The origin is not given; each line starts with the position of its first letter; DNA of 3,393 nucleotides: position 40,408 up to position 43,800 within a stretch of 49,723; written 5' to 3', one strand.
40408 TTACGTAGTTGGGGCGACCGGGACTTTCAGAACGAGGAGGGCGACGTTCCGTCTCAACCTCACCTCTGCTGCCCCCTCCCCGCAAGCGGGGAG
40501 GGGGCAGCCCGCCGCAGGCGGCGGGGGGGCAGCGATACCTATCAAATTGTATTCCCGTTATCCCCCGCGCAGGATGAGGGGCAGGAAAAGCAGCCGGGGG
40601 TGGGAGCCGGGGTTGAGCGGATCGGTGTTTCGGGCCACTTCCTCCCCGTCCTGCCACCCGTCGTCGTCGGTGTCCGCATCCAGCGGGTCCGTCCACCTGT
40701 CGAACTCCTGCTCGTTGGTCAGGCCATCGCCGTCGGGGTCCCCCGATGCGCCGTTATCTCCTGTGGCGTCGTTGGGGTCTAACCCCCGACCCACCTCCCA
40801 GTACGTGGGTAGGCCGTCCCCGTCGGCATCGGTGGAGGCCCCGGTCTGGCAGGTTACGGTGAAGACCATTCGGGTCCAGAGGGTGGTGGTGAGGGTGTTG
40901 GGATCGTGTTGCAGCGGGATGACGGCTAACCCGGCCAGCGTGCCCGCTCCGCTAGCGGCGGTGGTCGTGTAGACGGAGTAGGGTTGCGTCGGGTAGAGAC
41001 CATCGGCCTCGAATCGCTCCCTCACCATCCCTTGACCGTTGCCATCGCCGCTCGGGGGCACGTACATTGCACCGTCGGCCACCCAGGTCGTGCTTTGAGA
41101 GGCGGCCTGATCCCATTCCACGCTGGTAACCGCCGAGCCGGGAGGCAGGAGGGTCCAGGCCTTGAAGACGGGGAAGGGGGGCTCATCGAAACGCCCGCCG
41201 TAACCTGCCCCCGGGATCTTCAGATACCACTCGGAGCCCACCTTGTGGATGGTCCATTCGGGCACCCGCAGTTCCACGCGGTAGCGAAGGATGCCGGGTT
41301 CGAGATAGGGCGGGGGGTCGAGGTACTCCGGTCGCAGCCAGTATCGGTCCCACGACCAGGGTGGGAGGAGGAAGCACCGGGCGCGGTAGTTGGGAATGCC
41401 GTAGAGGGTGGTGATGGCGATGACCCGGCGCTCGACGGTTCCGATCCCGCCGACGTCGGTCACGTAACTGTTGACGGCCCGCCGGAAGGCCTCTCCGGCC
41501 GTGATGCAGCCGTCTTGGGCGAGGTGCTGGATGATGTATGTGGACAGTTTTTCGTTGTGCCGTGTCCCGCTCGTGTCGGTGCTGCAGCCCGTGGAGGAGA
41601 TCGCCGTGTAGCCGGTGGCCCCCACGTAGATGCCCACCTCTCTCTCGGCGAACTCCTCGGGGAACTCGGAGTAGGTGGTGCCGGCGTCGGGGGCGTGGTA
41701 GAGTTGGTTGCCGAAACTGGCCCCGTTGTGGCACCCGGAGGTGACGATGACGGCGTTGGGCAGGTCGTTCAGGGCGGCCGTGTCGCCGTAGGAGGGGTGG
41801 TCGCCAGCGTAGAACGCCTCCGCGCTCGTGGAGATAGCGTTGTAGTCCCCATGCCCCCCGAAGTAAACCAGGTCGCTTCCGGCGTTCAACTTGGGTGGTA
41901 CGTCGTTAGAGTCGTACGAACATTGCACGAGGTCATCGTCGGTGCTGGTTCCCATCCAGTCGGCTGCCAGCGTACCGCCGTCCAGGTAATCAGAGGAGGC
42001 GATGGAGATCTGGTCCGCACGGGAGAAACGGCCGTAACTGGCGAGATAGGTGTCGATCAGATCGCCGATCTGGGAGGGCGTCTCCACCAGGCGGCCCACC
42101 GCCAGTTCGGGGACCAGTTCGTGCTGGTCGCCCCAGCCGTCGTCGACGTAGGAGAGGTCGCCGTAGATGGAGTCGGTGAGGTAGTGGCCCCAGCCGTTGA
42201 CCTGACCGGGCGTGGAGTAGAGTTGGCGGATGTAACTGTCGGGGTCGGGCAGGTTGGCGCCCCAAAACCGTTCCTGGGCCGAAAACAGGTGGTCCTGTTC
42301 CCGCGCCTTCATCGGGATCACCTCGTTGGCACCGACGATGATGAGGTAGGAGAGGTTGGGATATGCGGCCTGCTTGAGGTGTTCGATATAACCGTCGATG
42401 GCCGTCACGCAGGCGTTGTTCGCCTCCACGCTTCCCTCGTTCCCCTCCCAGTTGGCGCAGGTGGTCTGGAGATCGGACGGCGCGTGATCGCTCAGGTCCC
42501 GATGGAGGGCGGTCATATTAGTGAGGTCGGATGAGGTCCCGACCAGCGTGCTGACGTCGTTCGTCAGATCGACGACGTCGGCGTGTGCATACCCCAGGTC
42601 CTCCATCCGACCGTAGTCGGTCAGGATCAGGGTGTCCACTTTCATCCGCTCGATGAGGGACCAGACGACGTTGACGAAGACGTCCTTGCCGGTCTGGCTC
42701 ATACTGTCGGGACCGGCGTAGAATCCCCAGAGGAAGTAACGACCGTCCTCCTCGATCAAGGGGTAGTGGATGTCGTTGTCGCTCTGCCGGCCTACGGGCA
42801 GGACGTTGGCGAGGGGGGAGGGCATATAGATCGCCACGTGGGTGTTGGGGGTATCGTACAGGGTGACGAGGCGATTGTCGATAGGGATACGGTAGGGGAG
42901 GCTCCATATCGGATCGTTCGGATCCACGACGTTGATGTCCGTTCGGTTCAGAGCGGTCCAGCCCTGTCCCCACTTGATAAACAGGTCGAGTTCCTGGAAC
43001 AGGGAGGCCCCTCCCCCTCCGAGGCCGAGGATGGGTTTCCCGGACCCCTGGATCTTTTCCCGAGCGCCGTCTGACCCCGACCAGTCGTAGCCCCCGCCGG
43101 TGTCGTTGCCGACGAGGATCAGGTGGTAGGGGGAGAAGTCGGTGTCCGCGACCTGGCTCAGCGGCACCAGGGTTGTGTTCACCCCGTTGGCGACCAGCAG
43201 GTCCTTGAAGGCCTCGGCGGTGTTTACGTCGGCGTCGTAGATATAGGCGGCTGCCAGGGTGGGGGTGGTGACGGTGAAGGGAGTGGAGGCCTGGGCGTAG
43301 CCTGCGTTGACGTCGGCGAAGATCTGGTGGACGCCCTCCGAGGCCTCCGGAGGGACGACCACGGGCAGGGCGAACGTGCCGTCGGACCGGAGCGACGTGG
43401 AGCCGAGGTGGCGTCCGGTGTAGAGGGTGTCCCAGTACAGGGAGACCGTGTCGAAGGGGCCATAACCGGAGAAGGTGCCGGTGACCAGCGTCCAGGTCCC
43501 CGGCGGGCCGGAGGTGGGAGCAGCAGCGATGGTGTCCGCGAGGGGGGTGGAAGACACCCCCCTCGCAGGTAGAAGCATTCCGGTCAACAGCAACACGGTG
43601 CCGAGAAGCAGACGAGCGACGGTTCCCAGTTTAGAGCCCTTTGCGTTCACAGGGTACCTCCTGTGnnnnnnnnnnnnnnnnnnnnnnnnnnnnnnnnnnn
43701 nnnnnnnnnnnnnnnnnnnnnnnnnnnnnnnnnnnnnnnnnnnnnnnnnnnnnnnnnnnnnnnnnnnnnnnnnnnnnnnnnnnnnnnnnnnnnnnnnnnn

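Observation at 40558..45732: Two adjacent secreted proteins share a short C-terminal tag, FLPL(I/V)LRG-x-stop, and one is a C25-type peptidase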

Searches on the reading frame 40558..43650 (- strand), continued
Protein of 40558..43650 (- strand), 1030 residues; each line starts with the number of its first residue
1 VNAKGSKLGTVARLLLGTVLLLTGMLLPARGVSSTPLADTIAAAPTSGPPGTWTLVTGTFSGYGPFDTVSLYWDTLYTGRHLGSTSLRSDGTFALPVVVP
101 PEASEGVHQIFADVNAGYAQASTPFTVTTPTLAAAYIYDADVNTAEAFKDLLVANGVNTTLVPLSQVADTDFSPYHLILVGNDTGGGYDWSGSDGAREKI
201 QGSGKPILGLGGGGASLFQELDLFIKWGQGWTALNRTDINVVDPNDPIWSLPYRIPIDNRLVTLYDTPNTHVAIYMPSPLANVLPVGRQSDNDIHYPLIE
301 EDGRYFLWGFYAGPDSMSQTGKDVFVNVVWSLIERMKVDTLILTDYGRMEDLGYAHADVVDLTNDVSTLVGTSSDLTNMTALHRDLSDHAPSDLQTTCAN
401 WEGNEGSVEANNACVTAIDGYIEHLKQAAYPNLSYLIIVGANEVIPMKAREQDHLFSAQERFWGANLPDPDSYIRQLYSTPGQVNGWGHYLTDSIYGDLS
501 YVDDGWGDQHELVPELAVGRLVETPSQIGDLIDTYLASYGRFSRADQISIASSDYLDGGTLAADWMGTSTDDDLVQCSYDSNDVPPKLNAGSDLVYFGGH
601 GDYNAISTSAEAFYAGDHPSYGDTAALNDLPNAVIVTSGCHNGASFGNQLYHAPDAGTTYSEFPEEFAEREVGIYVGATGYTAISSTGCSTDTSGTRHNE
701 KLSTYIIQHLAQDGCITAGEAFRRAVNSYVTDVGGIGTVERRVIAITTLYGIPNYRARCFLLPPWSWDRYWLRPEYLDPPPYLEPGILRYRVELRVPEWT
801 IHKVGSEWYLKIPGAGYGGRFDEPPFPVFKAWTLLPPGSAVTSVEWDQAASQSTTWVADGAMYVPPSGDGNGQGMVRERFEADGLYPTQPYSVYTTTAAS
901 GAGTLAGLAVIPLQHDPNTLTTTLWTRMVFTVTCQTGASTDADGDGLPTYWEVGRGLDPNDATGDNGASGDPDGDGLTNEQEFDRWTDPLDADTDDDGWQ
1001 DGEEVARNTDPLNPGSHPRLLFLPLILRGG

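Call 64: fold_search(model_id=the predicted structure, library=pdb)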
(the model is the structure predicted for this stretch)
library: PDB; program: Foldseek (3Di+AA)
matches with E <= 10: 1766; with E <= 0.001: 25
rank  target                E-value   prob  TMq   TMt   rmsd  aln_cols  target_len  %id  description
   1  5mun_B                5.9e-07  1.00  0.13  0.65   9.0       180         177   16  Structural insight into zymogenic latency of gingipain K from Porphyromonas gingivalis. (released 2017-02-22)
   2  7mo6_B                5.9e-07  1.00  0.14  0.25  23.3       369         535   12  Guanosine Monophosphate Synthase from Aspergillus fumigatus Af293 (released 2022-02-16)
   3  8hx9_B                1.1e-06  1.00  0.14  0.20   7.2       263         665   18  Crystal structure of 4-amino-4-deoxychorismate synthase from Streptomyces venezuelae with chorismate (released 2023-10-18)
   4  7sbc_D                1.5e-06  1.00  0.14  0.27  22.7       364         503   11  Crystal structure of a GMP synthase from Acinetobacter baumannii AB5075-UW (released 2021-10-06)
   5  8hx8_B                1.7e-06  1.00  0.14  0.21   7.2       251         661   18  Crystal structure of 4-amino-4-deoxychorismate synthase from Streptomyces venezuelae co-crystallized with chorismate (released 2023-10-18)
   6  5mun_A                1.8e-06  1.00  0.13  0.61   9.3       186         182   15  Structural insight into zymogenic latency of gingipain K from Porphyromonas gingivalis. (released 2017-02-22)
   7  2vxo_B                2.0e-06  1.00  0.15  0.22  22.5       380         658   12  Human GMP synthetase in complex with XMP (released 2008-08-12)
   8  9jzp_C                2.8e-06  1.00  0.08  0.33  17.0       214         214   16  Crystal structure of Nir2 C-terminal domain (released 2025-10-15)
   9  9jtz_A                2.9e-06  1.00  0.08  0.27  16.4       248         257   16  Crystal structure of Nir2 C-terminal domain in complex with phosphatidic acid (released 2025-10-15)
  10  7mo6_A                4.0e-06  1.00  0.15  0.27  23.1       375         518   11  Guanosine Monophosphate Synthase from Aspergillus fumigatus Af293 (released 2022-02-16)
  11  9jz1_B                5.0e-06  1.00  0.08  0.27  16.2       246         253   13  Crystal structure of Nir2 C-terminal domain in complex with phosphate (released 2025-10-15)
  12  9jzp_B                5.3e-06  1.00  0.08  0.27  16.9       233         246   14  Crystal structure of Nir2 C-terminal domain (released 2025-10-15)
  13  9jzp_A                6.2e-06  1.00  0.08  0.28  17.2       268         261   13  Crystal structure of Nir2 C-terminal domain (released 2025-10-15)
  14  9jtz_B                8.1e-06  1.00  0.08  0.27  16.3       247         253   14  Crystal structure of Nir2 C-terminal domain in complex with phosphatidic acid (released 2025-10-15)
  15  2a9v_A                9.0e-06  1.00  0.15  0.64   4.9       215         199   14  Crystal structure of a putative gmp synthase subunit a protein (ta0944m) from thermoplasma acidophilum at 2.45 A resol (released 2005-08-02)
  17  2a9v_C                1.2e-05  1.00  0.15  0.62   5.2       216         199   13  Crystal structure of a putative gmp synthase subunit a protein (ta0944m) from thermoplasma acidophilum at 2.45 A resol (released 2005-08-02)
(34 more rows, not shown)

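Call 67: search_protein_representatives(protein=window:40558-43650:-)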
Query: 1030 residues. Proteins with E-value up to 0.001 (for the whole library): 16092; up to 1e-10: 4192; up to 1e-30: 565. The best 150 are listed.
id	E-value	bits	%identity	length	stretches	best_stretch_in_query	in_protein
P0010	0.0e+00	1342.6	63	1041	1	9-1028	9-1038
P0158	1.2e-238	811.3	45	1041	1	8-1028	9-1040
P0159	3.1e-212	723.9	45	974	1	38-1028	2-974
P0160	4.6e-207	706.8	64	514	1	521-1028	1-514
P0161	5.0e-203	693.4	43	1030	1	18-1026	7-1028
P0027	1.1e-199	682.3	42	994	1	38-1026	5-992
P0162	1.4e-175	602.5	52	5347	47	938-1013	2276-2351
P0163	1.3e-168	579.4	41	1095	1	128-1028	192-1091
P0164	4.9e-166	570.9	41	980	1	133-1014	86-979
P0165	2.4e-155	535.5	40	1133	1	127-1017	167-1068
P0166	6.8e-155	534.0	50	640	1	399-1028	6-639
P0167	1.4e-150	519.8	45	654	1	379-1028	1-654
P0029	1.3e-140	486.7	42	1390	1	320-1028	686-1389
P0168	8.5e-138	477.4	42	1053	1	323-1028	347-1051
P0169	8.9e-133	460.8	58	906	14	940-1005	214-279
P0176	3.0e-108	379.6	52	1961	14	940-1015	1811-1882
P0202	7.9e-71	255.7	49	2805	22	930-1015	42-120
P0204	4.2e-70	253.3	55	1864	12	969-1015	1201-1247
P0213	3.8e-64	233.6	50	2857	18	899-1015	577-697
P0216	6.0e-63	229.6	44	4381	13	938-1015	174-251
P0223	8.3e-61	222.5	56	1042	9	940-1015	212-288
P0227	5.8e-59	216.4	50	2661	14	937-1015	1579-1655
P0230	1.4e-58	215.1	49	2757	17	939-1015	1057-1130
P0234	2.9e-58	214.1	47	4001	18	937-1015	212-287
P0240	5.6e-57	209.8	49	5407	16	939-1015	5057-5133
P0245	2.6e-56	207.6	51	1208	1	127-333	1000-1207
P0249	2.5e-55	204.4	48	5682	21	886-1015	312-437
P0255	1.2e-54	202.1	50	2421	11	941-1015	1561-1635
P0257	6.5e-54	199.7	53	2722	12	939-1015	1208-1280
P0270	3.6e-52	193.9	48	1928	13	939-1015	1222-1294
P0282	7.3e-51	189.6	50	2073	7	941-1015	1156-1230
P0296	5.5e-49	183.4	52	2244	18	966-1015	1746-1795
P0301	1.5e-48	181.9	46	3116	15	937-1015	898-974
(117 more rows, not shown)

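Call 76: search_solved_structures(query=A2, max_evalue=1, show_alignments=3)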
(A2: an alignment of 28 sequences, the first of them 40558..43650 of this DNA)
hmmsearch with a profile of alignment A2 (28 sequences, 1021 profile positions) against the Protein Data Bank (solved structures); distinct sequences matched with E-value up to 1: 4.
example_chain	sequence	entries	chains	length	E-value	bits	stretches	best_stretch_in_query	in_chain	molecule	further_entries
5mun_A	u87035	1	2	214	0.00056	21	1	795-931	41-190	Lys-gingipain W83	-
4ief_A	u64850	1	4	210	0.031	15.2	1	785-927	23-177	Gingipain R2 Pro-Domain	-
4heq_A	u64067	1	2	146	0.12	13.2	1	140-216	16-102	Flavodoxin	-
7wea_H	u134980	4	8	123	0.68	10.8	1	39-105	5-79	The heavy chain of Fab XGv347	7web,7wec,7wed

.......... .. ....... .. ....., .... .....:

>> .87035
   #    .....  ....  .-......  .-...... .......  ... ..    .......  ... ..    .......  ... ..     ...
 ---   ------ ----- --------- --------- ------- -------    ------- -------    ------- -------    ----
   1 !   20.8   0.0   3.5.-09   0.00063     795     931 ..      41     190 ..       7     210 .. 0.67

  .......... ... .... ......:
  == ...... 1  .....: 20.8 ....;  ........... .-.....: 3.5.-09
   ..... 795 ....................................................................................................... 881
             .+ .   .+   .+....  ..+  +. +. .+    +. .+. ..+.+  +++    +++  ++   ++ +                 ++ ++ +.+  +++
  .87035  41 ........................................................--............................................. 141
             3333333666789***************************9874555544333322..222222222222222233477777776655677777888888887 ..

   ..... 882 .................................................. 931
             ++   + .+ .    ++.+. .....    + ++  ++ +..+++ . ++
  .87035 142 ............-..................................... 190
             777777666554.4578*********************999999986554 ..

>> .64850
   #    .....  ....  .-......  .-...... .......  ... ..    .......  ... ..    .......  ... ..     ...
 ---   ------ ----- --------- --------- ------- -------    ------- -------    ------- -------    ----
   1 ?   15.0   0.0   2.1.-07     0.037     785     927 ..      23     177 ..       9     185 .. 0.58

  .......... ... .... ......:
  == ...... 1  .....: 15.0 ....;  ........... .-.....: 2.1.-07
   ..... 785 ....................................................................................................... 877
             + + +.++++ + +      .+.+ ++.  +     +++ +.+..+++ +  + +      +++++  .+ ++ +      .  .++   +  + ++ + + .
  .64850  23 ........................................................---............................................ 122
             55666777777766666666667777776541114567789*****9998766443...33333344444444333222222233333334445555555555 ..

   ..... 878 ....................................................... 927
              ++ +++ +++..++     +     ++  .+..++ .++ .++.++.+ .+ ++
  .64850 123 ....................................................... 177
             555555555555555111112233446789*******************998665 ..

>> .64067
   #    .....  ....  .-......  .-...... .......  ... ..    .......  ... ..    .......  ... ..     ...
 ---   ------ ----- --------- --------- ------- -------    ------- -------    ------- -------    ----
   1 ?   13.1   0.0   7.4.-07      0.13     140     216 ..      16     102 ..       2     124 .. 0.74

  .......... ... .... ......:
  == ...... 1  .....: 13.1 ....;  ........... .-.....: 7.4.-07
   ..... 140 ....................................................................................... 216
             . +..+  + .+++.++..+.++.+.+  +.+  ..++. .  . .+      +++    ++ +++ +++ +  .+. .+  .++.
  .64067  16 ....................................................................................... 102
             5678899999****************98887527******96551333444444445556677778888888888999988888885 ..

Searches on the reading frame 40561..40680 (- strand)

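Call 24: search_protein_families(library=ncbifam, proteins=[window:40561-40680:-], max_evalue=10)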
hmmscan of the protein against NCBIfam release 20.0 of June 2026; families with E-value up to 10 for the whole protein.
seq(40 aa): 3 families
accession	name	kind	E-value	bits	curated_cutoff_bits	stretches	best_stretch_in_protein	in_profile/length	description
NF042425.1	Amuc_1099_fam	equivalog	2.3e-05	24.1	50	1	1-30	127-156/321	Amuc_1099 family pilus-like system protein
NF041762.1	diheme_GEGP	equivalog_domain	0.067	12.4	300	1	2-36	95-129/359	GEGP motif-containing diheme protein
NF033765.2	gliding_CglD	equivalog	0.15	9.7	400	1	3-25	207-229/1124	adventurous gliding motility lipoprotein CglD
